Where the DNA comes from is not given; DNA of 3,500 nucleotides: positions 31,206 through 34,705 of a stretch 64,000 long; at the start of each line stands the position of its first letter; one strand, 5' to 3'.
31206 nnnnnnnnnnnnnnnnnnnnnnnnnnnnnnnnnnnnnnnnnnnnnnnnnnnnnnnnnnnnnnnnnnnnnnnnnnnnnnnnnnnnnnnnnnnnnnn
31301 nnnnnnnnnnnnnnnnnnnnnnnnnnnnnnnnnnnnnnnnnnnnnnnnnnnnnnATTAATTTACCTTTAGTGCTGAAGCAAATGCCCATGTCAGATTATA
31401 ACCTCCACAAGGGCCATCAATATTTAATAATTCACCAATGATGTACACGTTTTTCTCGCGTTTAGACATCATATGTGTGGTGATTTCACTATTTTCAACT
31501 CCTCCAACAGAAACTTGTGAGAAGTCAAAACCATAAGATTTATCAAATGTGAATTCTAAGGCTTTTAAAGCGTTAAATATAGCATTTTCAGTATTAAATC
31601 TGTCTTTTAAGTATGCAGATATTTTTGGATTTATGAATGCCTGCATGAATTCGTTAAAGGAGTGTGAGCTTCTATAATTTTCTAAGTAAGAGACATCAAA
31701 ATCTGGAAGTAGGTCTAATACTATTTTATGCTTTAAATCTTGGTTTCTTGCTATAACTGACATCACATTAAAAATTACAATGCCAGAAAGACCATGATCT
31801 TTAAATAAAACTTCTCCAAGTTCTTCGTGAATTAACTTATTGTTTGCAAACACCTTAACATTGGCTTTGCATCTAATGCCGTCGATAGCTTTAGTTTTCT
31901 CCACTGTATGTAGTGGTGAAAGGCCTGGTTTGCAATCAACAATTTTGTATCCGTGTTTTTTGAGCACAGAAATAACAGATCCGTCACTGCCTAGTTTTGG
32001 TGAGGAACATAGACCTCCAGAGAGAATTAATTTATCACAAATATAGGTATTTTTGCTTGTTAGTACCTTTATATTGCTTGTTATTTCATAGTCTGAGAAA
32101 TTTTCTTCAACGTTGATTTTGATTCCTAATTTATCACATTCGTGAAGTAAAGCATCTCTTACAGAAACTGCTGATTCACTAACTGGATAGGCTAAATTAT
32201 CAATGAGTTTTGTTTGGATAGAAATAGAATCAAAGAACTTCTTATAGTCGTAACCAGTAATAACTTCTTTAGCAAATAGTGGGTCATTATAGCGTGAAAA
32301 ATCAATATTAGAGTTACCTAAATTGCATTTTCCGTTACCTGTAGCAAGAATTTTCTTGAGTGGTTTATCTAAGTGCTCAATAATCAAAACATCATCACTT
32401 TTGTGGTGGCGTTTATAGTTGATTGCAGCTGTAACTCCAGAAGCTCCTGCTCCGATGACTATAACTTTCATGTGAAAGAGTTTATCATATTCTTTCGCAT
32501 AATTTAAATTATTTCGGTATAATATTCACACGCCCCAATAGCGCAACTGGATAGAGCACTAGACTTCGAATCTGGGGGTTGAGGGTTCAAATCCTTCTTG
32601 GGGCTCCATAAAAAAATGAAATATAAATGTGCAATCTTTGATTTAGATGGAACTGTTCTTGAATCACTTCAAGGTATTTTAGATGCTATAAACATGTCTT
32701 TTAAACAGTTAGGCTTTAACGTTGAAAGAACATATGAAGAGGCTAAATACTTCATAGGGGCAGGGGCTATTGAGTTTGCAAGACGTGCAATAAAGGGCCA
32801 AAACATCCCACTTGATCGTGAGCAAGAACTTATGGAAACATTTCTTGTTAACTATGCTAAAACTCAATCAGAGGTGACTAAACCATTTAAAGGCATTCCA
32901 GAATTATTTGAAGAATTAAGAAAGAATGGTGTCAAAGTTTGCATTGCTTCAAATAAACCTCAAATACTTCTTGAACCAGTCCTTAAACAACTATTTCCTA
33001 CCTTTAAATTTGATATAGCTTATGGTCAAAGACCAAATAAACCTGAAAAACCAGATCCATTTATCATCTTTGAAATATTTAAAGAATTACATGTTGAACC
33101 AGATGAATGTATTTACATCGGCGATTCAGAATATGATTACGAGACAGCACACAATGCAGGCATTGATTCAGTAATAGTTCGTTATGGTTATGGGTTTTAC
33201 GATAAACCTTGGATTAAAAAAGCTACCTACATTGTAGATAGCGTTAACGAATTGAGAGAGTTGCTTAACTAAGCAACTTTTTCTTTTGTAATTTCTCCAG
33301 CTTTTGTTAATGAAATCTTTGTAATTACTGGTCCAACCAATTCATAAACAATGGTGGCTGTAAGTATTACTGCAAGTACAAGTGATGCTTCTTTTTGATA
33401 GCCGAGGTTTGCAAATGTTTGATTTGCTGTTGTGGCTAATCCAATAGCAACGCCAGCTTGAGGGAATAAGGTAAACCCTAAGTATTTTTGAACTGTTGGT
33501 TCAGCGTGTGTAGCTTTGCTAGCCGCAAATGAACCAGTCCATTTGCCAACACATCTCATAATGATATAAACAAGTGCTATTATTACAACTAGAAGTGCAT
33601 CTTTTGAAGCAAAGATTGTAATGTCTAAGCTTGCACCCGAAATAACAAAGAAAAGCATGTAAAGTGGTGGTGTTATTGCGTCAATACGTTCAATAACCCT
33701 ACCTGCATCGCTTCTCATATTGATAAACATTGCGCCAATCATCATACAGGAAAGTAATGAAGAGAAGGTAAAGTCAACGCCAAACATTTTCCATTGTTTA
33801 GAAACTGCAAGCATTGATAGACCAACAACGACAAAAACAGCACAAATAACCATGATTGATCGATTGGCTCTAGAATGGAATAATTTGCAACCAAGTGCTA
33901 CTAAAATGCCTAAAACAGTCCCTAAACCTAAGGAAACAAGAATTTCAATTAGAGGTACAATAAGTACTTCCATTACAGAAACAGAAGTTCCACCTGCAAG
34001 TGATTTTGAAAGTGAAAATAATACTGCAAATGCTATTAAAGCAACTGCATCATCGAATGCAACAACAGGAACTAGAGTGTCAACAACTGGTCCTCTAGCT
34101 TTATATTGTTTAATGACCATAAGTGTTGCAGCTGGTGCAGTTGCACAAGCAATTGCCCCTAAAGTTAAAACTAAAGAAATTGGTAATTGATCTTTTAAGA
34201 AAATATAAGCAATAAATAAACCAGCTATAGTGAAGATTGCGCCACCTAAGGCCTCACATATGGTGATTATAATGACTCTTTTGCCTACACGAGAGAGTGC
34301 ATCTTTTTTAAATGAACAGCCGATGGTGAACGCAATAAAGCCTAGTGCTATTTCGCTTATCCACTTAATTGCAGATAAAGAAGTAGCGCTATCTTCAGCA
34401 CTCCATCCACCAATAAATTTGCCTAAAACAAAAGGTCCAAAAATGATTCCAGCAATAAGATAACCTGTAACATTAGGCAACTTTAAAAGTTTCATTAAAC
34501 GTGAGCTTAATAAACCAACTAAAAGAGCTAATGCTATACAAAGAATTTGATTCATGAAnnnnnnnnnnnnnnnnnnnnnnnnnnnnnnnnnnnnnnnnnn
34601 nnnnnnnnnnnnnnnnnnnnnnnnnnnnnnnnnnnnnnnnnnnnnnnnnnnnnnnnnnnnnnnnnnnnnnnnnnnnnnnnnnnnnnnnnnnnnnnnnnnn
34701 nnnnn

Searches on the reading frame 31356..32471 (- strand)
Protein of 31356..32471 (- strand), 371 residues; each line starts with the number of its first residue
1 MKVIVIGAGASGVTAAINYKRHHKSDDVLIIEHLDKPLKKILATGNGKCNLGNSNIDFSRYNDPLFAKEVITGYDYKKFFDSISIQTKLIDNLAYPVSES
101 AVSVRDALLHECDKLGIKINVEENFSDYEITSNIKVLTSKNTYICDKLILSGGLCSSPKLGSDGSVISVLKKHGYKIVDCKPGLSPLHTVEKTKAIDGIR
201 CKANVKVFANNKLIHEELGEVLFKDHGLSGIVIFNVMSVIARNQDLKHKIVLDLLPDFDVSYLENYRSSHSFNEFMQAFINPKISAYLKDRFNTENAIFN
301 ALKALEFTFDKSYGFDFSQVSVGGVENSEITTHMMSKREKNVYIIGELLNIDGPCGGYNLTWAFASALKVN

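Call 71: search_protein_families(library=pfam, proteins=[window:31356-32471:-], max_evalue=0.00001)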
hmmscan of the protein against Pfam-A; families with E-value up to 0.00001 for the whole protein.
window:31356-32471:- (371 aa): 3 families
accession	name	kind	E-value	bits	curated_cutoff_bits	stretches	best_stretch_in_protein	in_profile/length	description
PF03486.20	HI0933_like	-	2.2e-49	168.5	50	1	2-368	2-239/244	HI0933-like protein Rossmann domain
PF22780.1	HI0933_like_1st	-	2.3e-08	34.5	27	1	182-291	2-122/165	HI0933-like protein barrel and H2TH domain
PF07992.20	Pyr_redox_2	-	1.4e-06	28.4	26.1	0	2-38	2-178/291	Pyridine nucleotide-disulphide oxidoreductase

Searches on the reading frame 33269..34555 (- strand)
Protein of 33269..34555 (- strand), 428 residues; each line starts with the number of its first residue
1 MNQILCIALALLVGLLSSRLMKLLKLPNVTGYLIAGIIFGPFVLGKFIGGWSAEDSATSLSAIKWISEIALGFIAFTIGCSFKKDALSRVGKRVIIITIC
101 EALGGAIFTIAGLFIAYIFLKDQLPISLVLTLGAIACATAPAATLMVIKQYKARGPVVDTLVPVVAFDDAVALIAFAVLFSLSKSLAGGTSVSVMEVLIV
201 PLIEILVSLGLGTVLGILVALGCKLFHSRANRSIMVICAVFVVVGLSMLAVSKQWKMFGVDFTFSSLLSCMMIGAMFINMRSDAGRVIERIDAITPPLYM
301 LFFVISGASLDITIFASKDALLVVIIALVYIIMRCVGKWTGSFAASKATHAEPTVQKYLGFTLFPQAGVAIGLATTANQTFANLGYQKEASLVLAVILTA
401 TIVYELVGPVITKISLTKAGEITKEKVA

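Call 71: search_protein_families(library=pfam, proteins=[window:33269-34555:-], max_evalue=0.00001)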
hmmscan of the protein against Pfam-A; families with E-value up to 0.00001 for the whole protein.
window:33269-34555:- (428 aa): 1 family
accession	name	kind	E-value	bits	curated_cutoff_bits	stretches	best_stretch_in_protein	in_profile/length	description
PF00999.27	Na_H_Exchanger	-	2.1e-26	93.1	26.2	1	8-403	2-364/375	Sodium/hydrogen exchanger, transmembrane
